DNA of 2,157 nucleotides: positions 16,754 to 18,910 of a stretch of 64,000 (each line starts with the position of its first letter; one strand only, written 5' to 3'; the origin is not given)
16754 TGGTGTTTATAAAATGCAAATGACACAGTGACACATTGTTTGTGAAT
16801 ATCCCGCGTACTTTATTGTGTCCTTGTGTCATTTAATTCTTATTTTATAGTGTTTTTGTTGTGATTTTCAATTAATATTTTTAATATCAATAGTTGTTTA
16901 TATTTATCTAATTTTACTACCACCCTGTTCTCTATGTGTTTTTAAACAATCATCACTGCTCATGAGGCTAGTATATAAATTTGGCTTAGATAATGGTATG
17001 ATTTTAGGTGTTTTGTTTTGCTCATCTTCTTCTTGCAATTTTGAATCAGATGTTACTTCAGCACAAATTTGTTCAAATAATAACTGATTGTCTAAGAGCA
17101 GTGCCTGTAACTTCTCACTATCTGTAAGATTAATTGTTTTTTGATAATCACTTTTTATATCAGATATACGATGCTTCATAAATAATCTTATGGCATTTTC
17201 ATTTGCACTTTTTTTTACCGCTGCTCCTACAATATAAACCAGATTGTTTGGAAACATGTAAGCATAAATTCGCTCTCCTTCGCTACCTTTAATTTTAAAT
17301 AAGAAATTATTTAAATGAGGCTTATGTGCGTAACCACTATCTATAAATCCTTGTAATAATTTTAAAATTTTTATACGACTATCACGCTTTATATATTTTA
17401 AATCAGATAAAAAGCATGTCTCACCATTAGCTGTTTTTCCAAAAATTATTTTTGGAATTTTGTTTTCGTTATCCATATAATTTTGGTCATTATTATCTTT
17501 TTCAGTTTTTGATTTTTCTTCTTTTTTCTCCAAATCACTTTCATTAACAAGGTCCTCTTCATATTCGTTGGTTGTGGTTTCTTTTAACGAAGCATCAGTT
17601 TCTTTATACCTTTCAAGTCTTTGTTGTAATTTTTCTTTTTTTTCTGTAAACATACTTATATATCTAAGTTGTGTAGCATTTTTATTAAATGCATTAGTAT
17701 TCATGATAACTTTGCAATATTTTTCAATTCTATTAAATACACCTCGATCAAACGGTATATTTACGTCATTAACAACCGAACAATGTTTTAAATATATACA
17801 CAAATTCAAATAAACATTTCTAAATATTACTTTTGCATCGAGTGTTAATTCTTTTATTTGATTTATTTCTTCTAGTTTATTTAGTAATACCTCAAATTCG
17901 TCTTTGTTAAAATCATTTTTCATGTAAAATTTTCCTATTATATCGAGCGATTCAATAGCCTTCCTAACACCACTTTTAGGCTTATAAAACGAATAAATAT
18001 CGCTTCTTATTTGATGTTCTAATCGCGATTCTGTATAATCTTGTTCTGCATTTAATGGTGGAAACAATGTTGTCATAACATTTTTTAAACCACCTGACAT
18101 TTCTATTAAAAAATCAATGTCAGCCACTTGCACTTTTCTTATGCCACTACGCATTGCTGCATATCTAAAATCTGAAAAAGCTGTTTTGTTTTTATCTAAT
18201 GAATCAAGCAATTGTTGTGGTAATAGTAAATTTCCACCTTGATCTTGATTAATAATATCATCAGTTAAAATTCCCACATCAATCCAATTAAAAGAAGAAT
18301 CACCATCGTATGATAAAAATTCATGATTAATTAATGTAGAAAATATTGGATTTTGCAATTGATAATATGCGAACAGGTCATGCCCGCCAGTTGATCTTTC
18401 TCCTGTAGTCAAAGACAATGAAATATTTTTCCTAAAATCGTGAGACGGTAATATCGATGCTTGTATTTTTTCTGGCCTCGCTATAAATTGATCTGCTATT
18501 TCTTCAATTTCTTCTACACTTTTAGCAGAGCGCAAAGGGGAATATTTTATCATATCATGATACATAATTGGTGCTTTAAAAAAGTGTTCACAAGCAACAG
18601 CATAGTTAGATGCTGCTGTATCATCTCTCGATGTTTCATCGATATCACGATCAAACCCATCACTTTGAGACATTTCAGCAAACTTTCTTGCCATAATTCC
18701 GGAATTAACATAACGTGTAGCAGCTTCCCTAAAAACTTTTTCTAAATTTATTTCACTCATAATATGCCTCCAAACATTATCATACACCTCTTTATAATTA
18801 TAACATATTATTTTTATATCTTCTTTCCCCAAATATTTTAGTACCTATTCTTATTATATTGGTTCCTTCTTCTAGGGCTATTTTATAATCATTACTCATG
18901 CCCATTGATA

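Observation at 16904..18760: Compositionally foreign 618-aa gene with C-terminal Gp49/HigB-like RelE-fold domain beside hsdR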

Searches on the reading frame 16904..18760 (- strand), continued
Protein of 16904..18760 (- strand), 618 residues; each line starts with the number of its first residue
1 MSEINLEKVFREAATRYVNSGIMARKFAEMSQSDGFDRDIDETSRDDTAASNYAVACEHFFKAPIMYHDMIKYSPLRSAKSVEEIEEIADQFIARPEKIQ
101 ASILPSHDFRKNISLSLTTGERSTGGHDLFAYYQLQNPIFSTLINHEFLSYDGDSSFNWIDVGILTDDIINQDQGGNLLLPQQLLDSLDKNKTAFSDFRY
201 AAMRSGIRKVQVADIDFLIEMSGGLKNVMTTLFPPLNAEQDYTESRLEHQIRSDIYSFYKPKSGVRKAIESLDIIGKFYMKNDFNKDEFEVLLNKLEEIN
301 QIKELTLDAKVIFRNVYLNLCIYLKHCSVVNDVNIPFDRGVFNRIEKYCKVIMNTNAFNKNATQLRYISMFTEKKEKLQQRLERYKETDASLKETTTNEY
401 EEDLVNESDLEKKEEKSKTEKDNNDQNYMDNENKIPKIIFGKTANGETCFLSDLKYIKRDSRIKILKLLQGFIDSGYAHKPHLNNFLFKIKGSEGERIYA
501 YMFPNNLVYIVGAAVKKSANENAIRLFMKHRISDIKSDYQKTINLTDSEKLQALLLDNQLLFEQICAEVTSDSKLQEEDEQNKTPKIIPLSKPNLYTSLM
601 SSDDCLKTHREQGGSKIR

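Call 78: search_protein_families(library=padloc, alignment_id=A3, max_evalue=1)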
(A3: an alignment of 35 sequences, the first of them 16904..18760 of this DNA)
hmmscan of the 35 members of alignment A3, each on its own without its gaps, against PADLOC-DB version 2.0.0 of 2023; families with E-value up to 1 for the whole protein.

A. member 1, window:16904-18760:- (618 aa): 0 families

B. families by the number of members that match (of 35 scanned): 8 families
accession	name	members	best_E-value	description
PDLC02203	MzaA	1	1.2e-25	-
PDLC02240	AbiEi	1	0.0015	AbiEi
PDLC02778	SspC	1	0.0018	SspC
PDLC01927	CARF7--CARF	1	0.0024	-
PDLC04779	PDC-M70B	1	0.011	-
PDLC01798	CARF1--CARF_HEPN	1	0.022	-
PDLC04558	PDC-M28A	1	0.028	-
PDLC02085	Cas4a2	1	0.07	-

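Call 79: search_protein_families(library=padloc, proteins=[P0001], max_evalue=0.1)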
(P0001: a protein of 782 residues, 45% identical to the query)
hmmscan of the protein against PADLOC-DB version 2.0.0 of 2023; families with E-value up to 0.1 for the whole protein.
P0001 (782 aa): 0 families

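Call 96: search_protein_families(library=pfam, proteins=[L004:30-662:+, L001:12824-13414:+], max_evalue=0.01)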
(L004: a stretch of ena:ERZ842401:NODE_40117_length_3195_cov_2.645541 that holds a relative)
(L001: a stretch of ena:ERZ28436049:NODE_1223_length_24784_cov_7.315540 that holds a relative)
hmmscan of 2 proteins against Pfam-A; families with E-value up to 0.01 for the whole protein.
L004:30-662:+ (210 aa): 0 families

L001:12824-13414:+ (196 aa): 0 families

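Call 98: search_solved_structures(query=A3, max_evalue=10, show_alignments=2)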
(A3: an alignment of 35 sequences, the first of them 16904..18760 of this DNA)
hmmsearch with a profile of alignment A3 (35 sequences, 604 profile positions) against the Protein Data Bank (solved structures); distinct sequences matched with E-value up to 10: 0.

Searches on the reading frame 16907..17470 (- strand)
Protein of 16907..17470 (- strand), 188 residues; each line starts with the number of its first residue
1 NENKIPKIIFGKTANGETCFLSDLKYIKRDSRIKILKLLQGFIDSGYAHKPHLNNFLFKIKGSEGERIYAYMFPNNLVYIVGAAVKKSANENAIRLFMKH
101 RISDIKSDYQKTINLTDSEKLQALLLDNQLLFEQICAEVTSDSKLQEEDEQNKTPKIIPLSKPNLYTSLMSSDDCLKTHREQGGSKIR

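Call 8: search_protein_families(library=pfam, proteins=[window:16907-17470:-], max_evalue=10)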
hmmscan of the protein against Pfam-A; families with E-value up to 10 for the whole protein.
seq(188 aa): 2 families
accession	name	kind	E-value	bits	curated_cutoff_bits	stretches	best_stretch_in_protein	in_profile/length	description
PF02841.20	GBP_C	-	0.0099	15.7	24.3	1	85-142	73-130/297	Guanylate-binding protein, C-terminal domain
PF23729.2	Spectrin_Dys-1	-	0.021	15.3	27.6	1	98-150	7-59/90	Dystrophin-1-like, spectrin repeat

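Call 22: find_homologous_proteins(query=window:16907-17470:-, max_evalue=0.1)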
Query seq(188 aa) (188 aa): 1 proteins with E <= 0.1 among 76 candidates.
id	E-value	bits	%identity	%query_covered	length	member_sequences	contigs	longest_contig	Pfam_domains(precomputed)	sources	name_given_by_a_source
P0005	8.3e-68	246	100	62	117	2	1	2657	-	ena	-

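Call 25: find_encoding_contigs(protein=P0005, flank=10000)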
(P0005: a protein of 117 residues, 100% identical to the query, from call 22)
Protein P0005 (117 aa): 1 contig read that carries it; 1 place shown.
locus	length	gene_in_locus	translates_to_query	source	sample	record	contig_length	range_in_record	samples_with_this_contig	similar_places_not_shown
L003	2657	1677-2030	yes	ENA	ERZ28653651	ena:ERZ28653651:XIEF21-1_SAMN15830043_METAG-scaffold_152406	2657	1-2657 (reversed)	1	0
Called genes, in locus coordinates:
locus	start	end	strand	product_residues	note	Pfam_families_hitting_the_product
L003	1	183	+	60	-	?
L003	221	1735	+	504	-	-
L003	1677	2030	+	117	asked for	-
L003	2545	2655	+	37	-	?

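Call 55: search_solved_structures(query=window:16907-17470:-, max_evalue=10, show_alignments=3)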
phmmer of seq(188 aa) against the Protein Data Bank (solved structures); distinct sequences matched with E-value up to 10: 21.
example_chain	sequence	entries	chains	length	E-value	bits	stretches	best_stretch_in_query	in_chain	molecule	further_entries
2mib_A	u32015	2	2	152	0.049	16.8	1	105-174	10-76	INTERLEUKIN-1 BETA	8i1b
41bi_A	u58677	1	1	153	0.1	15.8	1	105-175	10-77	INTERLEUKIN-1 BETA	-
7chy_I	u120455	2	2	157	0.12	15.6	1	105-175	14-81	Interleukin-1 beta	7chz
1hib_A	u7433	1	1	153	0.12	15.5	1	105-175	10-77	INTERLEUKIN-1 BETA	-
4g6m_A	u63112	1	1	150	0.12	15.5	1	105-175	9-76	Interleukin-1 beta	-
1twm_A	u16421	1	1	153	0.13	15.5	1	105-175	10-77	Interleukin-1 beta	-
21bi_A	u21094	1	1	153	0.13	15.5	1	105-175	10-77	INTERLEUKIN-1 BETA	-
1i1b_A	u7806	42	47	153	0.13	15.5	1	105-175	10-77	INTERLEUKIN-1 BETA | PROTEIN (HUMAN INTERLEUKIN-1 BETA)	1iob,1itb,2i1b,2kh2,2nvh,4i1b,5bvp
1too_A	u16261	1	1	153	0.13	15.5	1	105-175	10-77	Interleukin-1 beta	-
1twe_A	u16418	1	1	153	0.13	15.5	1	105-175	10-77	Interleukin-1 beta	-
1l2h_A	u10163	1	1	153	0.13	15.4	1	105-175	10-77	Interleukin 1-beta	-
3o4o_A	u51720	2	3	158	0.13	15.4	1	105-175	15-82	Interleukin-1 beta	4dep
1t4q_A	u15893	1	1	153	0.13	15.4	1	105-175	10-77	Interleukin-1 beta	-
4g6j_A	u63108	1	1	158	0.13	15.4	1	105-175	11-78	Interleukin-1 beta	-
1s0l_A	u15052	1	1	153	0.14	15.4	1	105-175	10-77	Interleukin-1 beta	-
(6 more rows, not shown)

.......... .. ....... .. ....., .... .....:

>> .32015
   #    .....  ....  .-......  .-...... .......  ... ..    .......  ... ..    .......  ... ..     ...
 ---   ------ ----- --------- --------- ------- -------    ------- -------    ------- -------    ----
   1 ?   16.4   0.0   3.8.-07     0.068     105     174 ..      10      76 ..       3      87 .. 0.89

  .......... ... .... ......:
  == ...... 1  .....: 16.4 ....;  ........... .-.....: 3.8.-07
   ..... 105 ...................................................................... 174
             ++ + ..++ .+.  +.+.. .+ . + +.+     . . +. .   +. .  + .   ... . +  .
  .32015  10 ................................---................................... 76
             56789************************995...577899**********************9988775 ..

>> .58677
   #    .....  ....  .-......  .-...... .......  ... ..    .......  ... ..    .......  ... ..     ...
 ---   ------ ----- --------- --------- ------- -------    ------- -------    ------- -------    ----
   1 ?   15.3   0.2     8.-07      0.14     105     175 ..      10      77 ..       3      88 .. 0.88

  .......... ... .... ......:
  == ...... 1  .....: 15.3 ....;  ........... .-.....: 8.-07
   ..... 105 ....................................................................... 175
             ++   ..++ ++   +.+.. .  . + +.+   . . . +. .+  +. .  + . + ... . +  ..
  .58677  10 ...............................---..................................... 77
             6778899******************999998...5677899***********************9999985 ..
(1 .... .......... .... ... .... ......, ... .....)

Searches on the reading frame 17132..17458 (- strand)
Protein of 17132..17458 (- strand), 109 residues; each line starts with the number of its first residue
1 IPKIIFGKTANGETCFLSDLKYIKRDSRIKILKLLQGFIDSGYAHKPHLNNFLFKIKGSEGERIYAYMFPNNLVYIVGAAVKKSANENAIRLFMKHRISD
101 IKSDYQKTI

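Call 95: search_protein_families(library=pfam, proteins=[window:17132-17458:-], max_evalue=10)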
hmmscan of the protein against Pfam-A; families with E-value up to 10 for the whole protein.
seq(109 aa): 0 families
